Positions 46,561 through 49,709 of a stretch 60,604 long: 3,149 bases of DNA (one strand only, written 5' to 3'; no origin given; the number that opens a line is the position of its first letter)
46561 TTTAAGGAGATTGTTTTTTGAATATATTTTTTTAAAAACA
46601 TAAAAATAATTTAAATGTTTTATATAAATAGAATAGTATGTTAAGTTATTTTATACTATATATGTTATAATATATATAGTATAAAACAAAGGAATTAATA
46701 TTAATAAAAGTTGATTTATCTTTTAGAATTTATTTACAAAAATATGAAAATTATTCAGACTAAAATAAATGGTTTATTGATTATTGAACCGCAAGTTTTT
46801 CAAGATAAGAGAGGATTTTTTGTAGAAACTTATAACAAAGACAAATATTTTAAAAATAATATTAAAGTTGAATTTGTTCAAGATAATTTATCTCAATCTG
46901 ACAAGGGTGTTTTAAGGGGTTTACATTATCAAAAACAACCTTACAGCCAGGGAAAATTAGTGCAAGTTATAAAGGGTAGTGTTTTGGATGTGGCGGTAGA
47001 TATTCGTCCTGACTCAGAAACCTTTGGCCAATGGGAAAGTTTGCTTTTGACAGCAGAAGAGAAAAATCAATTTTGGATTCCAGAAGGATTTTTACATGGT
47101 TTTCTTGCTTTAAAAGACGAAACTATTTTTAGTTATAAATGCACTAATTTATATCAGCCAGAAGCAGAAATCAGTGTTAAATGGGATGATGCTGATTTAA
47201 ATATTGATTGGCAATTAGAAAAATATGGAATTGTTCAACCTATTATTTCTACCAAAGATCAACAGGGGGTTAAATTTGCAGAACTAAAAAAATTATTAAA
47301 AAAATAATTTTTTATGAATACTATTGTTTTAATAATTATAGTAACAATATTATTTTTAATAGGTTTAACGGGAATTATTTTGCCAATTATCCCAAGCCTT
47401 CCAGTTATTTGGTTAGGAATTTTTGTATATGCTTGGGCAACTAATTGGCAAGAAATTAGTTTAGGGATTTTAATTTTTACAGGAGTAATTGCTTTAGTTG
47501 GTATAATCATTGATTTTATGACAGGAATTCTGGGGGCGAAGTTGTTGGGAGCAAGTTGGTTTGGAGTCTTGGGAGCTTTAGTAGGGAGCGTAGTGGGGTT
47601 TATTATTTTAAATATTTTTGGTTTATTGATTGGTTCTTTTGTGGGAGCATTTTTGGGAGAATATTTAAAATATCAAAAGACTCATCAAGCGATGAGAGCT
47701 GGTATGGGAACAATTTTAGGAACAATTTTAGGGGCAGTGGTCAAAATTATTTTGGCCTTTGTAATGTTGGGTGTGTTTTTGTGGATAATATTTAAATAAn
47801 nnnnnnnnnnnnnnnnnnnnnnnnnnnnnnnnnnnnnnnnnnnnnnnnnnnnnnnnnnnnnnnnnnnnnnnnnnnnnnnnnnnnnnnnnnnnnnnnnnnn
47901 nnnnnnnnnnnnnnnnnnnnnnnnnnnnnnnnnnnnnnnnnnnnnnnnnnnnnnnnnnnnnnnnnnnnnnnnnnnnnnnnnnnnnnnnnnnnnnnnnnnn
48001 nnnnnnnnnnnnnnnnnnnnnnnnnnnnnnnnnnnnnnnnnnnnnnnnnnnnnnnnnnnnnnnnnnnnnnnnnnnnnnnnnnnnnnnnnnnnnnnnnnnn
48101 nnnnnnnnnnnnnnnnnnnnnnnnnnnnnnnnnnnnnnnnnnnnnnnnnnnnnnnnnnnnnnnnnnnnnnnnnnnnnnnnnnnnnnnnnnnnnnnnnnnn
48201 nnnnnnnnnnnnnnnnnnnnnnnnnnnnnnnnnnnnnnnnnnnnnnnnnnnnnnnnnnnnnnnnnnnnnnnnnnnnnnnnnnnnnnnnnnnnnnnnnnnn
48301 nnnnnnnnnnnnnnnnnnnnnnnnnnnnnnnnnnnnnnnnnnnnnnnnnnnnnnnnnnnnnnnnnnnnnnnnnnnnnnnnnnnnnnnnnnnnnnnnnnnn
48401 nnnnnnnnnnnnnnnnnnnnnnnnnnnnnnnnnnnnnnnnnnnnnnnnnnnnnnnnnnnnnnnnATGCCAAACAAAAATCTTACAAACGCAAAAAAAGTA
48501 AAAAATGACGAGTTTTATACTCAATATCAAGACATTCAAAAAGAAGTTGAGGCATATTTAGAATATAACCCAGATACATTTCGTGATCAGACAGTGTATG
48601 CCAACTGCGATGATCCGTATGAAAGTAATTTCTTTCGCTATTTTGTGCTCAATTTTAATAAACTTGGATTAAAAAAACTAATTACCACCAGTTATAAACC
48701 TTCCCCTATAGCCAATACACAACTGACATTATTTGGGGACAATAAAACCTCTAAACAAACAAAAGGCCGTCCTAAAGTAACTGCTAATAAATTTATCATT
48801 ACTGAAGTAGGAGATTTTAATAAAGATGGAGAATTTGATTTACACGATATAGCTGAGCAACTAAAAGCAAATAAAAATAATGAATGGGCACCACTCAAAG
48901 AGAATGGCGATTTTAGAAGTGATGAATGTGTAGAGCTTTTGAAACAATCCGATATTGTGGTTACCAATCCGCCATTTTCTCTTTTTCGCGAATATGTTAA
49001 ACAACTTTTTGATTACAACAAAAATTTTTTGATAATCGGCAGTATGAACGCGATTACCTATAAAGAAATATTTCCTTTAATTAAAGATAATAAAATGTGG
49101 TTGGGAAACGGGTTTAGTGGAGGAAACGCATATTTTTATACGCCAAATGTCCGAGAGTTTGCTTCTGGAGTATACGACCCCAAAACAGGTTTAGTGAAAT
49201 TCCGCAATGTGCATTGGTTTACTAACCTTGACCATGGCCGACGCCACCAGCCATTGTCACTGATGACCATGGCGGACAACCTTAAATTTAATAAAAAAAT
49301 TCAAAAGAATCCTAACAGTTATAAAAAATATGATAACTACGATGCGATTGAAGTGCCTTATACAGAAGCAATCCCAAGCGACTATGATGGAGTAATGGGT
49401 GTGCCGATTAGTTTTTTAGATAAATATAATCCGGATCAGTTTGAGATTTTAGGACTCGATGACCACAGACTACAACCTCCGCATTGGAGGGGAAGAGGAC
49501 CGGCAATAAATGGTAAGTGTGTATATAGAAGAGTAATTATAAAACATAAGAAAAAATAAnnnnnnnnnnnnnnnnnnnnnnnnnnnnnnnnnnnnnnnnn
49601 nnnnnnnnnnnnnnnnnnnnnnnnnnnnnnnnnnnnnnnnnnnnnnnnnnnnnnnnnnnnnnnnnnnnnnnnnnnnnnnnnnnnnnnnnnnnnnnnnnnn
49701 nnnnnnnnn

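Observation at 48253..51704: Candidate defence system: XRE + EcoRI-family MTase + PD-(D/E)XK-like nuclease + DUF262-HNH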

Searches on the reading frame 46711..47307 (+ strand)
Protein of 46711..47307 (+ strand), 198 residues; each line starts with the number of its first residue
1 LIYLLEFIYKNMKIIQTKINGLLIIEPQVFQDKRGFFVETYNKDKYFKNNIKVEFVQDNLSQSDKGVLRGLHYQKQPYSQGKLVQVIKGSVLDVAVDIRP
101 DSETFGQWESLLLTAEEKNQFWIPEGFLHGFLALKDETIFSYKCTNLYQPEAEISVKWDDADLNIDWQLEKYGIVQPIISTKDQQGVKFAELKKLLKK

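Call 4: search_protein_families(library=pfam, proteins=[window:46711-47307:+], max_evalue=0.01)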
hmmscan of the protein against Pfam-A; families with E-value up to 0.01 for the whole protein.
window:46711-47307:+ (198 aa): 1 family
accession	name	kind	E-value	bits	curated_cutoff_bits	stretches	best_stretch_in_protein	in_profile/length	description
PF00908.23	dTDP_sugar_isom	-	8.6e-72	240.8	27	1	16-190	1-167/168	dTDP-4-dehydrorhamnose 3,5-epimerase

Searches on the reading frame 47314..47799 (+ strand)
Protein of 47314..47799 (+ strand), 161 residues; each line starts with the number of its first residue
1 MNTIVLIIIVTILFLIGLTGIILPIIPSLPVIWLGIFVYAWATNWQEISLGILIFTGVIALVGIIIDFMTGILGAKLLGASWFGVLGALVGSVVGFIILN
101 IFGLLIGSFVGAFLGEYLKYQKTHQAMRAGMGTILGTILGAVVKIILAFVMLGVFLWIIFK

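Call 4: search_protein_families(library=pfam, proteins=[window:47314-47799:+], max_evalue=0.01)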
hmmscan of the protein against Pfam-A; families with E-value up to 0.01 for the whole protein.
window:47314-47799:+ (161 aa): 4 families
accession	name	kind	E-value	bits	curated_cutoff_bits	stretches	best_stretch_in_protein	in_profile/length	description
PF04306.18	DUF456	-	1.8e-34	119.4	29.4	1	22-157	1-137/139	Protein of unknown function (DUF456)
PF13488.11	Gly-zipper_Omp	-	1.4e-06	28.5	25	1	84-121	3-41/46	Glycine zipper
PF05433.20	Rick_17kDa_Anti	-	0.0014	18.9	24.2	0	71-95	11-35/43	Glycine zipper 2TM domain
PF13441.11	Gly-zipper_YMGG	-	0.003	17.7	28.9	0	85-117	12-41/45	YMGG-like Gly-zipper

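Call 103: find_encoding_contigs(protein=window:47314-47796:+, flank=7000, max_places=6)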
Protein window:47314-47796:+ (161 aa): 4 contigs read that carry it; 2 places shown.
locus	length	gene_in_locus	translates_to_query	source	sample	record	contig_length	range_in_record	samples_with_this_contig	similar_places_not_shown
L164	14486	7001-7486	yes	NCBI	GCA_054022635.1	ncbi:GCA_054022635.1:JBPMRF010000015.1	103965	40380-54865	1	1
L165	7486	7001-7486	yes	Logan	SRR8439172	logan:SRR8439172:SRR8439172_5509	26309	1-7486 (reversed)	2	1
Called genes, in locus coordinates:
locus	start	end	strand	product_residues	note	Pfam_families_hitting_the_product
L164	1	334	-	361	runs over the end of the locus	PF03462:PCRF, PF00472:RF-1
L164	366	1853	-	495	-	PF13328:HD_4, PF01966:HD, PF04607:RelA_SpoT, PF02824:TGS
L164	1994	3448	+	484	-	PF00133:tRNA-synt_1 (faint), PF00750:tRNA-synt_1d (faint), PF01406:tRNA-synt_1e, PF01921:tRNA-synt_1f (faint), PF09334:tRNA-synt_1g (weak), PF09190:DALR_2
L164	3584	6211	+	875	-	PF02861:Clp_N, PF23569:NBD_SMAX1, PF00004:AAA, PF17871:AAA_lid_9, PF00004:AAA, PF07724:AAA_2, PF07728:AAA_5, PF10431:ClpB_D2-small, +6 more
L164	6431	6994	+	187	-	PF00908:dTDP_sugar_isom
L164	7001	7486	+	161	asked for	-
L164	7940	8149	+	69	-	PF13560:HTH_31, PF12844:HTH_19, PF13443:HTH_26, PF01381:HTH_3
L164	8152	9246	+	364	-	PF13651:EcoRI_methylase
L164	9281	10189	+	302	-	-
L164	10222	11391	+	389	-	PF03235:GmrSD_N, PF01844:HNH (weak)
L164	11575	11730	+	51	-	-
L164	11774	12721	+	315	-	PF01370:Epimerase, PF02719:Polysacc_synt_2 (faint), PF04321:RmlD_sub_bind, PF07993:NAD_binding_4 (weak), PF16363:GDP_Man_Dehyd (faint)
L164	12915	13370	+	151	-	PF03449:GreA_GreB_N, PF01272:GreA_GreB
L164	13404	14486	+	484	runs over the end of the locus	PF01336:tRNA_anti-codon, PF00152:tRNA-synt_2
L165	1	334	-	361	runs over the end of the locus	PF03462:PCRF, PF00472:RF-1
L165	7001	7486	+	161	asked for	?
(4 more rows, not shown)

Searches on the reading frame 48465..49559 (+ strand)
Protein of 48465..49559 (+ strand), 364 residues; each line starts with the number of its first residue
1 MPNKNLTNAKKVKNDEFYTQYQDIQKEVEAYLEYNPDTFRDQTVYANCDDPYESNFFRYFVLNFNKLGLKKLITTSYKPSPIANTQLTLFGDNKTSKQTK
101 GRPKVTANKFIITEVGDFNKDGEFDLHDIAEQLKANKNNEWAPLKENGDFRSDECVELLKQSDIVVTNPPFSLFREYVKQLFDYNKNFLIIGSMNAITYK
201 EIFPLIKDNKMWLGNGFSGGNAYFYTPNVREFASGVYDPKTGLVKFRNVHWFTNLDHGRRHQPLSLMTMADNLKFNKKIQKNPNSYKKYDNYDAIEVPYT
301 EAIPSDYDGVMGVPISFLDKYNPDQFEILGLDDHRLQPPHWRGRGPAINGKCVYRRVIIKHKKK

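Call 4: search_protein_families(library=pfam, proteins=[window:48465-49559:+], max_evalue=0.01)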
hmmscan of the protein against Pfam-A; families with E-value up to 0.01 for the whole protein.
window:48465-49559:+ (364 aa): 1 family
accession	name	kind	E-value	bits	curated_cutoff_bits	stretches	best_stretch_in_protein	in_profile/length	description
PF13651.11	EcoRI_methylase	-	2.4e-124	415.5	26.4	1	5-362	1-345/345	Adenine-specific methyltransferase EcoRI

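Call 5: search_protein_families(library=padloc, proteins=[window:48465-49559:+], max_evalue=0.01)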
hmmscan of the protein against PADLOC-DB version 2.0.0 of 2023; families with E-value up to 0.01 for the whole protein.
window:48465-49559:+ (364 aa): 1 family
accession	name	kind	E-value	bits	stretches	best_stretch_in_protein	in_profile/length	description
PDLC03297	MTase_II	-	2.6e-103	343.9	1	3-363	7-329/332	Type II methyltransferase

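Call 6: search_protein_families(library=ncbifam, proteins=[window:48465-49559:+], max_evalue=0.01)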
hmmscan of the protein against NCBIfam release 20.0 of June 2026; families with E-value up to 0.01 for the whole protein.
window:48465-49559:+ (364 aa): 0 families

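Call 11: search_solved_structures(query=window:48465-49559:+, max_evalue=1)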
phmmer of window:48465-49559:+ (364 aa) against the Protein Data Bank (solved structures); distinct sequences matched with E-value up to 1: 0.

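Call 77: search_dna_similar(query=window:48465-49556:+, collection=plasmids, mode=protein, max_rows=60, max_evalue=1e-10, rows=spread)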
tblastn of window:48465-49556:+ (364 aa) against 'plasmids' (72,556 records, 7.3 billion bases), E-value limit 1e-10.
Records with a match: 77; places in all: 84; records where one place covers at least 80% of the query: 64.
Best place of each record, by identity: <60% 77.
By first word of the organism name: Enterococcus 12; Lactiplantibacillus 9; Escherichia 6; Raoultella 4; Apilactobacillus 3; Rhodococcus 3; Leuconostoc 3; Klebsiella 3; Variovorax 3; Dietzia 2; and 24 more.
By predicted mobility (MOB-suite, as given by PLSDB): non-mobilizable 34; mobilizable 29; conjugative 14.
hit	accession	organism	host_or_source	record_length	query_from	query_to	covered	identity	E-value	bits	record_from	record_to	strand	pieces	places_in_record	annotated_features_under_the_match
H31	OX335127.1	Apilactobacillus kunkeei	Apis mellifera,European honeybee,honey ...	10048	4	364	99%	51.9%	3e-112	366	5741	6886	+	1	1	hypothetical protein (x2)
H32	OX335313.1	Apilactobacillus kunkeei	Apis mellifera,European honeybee,honey ...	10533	4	364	99%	51.9%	3e-112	366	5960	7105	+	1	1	hypothetical protein (x2)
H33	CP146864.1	Pediococcus pentosaceus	-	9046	4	364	99%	50.1%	1e-109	358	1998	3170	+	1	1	adenine-specific methyltransferase EcoRI family protein | DUF262 domain-containing protein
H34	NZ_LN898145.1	Paucilactobacillus oligofermentans DSM 15707 = LMG 22743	-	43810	1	351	96%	51.2%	3e-109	357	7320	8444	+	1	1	adenine-specific methyltransferase EcoRI family protein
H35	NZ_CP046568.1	Dietzia sp. DQ12-45-1b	product water from oilfield,product ...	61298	3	363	99%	48.7%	7e-105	345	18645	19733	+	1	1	adenine-specific methyltransferase EcoRI family protein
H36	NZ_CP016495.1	Lactiplantibacillus pentosus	bacteria,olive fermentation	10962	3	363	99%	47.8%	8e-84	284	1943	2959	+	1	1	adenine-specific methyltransferase EcoRI family protein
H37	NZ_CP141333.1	Lactiplantibacillus plantarum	whole organism,fermented food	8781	3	360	98%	47.6%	1e-83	284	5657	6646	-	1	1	dcm: DNA (cytosine-5-)-methyltransferase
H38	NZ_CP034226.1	Ligilactobacillus agilis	Chicken,Mixed culture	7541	3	364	99%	46.2%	2e-86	292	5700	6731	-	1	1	adenine-specific methyltransferase EcoRI family protein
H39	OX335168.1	Apilactobacillus kunkeei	Apis mellifera,European honeybee,honey ...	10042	10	364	98%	46.8%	1e-37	329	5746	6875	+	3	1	hypothetical protein (x3)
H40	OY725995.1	Phocaeicola massiliensis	-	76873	1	331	91%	49.3%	3e-93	311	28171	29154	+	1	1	record has no annotation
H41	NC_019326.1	Arthrobacter sp. 31.31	heavy aromatic hydrocarbon contaminated ...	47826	5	353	96%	46.6%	6e-90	302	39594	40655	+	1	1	adenine-specific methyltransferase EcoRI family protein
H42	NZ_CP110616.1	Rhodococcus antarcticus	whole organism,T5 medium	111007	3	338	92%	48.4%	3e-96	320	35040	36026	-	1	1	adenine-specific methyltransferase EcoRI family protein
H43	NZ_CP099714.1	Dietzia kunjamensis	cell culture,water from a container for ...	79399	3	331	90%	49.0%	1e-96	321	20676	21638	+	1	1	adenine-specific methyltransferase EcoRI family protein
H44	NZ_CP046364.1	Macrococcoides canis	dog,swabs,ear infection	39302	4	363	99%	44.7%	3e-82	280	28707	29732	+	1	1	adenine-specific methyltransferase EcoRI family protein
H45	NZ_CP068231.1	Aeromonas caviae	combined sewer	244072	3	362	99%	44.4%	3e-86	291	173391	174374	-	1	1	adenine-specific methyltransferase EcoRI family protein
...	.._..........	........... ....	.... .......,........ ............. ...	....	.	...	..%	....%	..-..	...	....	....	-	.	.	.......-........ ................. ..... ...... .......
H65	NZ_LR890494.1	Klebsiella pneumoniae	Homo sapiens,urine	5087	14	363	96%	43.4%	9e-70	244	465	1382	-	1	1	adenine-specific methyltransferase EcoRI family protein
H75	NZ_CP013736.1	Campylobacter coli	organic chicken farm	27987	6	362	98%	41.0%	3e-69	242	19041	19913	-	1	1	adenine-specific methyltransferase EcoRI family protein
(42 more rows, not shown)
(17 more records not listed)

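Call 78: get_annotated_region(hit=H49, flank=2500)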
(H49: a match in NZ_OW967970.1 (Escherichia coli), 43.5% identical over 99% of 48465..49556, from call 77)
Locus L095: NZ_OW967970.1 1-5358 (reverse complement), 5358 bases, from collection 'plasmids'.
description: Escherichia coli isolate 648 plasmid P4, complete sequence
organism: Escherichia coli (NCBI taxid 562)
taxonomy: Bacteria; Pseudomonadota; Gammaproteobacteria; Enterobacterales; Enterobacteriaceae; Escherichia; Escherichia coli
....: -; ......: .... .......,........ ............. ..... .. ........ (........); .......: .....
typing (MOB-suite, as given by PLSDB): mobilizable; replicon rep_cluster_2350; relaxase MOBP,MOBP
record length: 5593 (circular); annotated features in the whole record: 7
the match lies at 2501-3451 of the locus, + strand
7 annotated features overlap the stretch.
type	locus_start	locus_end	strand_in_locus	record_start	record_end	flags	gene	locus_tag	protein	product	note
CDS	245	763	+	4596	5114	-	-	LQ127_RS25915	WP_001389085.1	MbeB family mobilization protein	-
CDS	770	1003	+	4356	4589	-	-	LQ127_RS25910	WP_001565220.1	MbeD family mobilization/exclusion protein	-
CDS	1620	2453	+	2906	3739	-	-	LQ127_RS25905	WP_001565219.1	type-2 restriction enzyme EcoRI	-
CDS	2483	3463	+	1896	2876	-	-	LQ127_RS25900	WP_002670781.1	adenine-specific methyltransferase EcoRI family protein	-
CDS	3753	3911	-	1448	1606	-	-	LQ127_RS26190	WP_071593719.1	replication initiation protein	-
CDS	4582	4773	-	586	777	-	-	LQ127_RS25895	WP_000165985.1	Rop family plasmid primer RNA-binding protein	-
CDS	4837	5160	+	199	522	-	-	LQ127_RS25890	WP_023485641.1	MobC family plasmid mobilization relaxosome protein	-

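Call 79: get_annotated_region(hit=H65, flank=2500)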
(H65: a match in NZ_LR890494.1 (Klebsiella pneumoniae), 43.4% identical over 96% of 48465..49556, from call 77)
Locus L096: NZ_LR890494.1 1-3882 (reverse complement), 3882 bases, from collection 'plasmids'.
description: Klebsiella pneumoniae strain INF018 isolate INF018 plasmid 2, complete sequence
organism: Klebsiella pneumoniae (NCBI taxid 573)
taxonomy: Bacteria; Pseudomonadota; Gammaproteobacteria; Enterobacterales; Enterobacteriaceae; Klebsiella; Klebsiella pneumoniae
host: -; source: Homo sapiens,urine; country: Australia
typing (MOB-suite, as given by PLSDB): mobilizable; replicon rep_cluster_2335,rep_cluster_2358; relaxase MOBP,MOBP
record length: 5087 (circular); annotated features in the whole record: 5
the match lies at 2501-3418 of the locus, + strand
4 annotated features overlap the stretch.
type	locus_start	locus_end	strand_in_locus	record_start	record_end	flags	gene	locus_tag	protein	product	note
CDS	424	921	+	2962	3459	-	-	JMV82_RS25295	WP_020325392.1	MbeB family mobilization protein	-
CDS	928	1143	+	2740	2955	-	-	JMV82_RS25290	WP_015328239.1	MbeD family mobilization/exclusion protein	-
CDS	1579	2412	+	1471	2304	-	-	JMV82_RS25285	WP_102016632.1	EcoRI family type II restriction endonuclease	GO:0009307 - DNA restriction-modification system [Evidence IEA]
CDS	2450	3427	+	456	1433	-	-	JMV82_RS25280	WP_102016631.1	adenine-specific methyltransferase EcoRI family protein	-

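Call 80: get_annotated_region(hit=H75, flank=2500)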
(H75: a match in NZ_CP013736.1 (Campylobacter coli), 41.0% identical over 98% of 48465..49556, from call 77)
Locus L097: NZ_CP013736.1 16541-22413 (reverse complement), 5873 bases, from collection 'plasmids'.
description: Campylobacter coli strain OR12 plasmid pOR12CC42, complete sequence
organism: Campylobacter coli (NCBI taxid 195)
taxonomy: Bacteria; Campylobacterota; Epsilonproteobacteria; Campylobacterales; Campylobacteraceae; Campylobacter; Campylobacter coli
host: -; source: organic chicken farm; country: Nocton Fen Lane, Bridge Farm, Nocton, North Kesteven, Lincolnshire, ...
typing (MOB-suite, as given by PLSDB): conjugative; relaxase MOBP; mating-pair formation MPF_T
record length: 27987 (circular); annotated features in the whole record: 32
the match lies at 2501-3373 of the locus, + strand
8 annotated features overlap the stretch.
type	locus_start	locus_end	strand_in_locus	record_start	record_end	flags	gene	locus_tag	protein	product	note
CDS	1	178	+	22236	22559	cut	-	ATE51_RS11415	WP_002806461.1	hypothetical protein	-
CDS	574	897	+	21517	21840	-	-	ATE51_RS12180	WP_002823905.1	hypothetical protein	-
CDS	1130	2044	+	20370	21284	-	-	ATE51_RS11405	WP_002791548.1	hypothetical protein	-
CDS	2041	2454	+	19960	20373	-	-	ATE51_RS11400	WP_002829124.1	type II toxin-antitoxin system VapC family toxin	-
CDS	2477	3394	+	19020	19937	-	-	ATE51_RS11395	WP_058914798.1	adenine-specific methyltransferase EcoRI family protein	-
CDS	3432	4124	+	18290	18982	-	-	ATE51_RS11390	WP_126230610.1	hypothetical protein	-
CDS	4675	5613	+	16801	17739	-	trbB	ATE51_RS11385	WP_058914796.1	P-type conjugative transfer ATPase TrbB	-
CDS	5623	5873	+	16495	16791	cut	-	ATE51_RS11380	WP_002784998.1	TrbC/VirB2 family protein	-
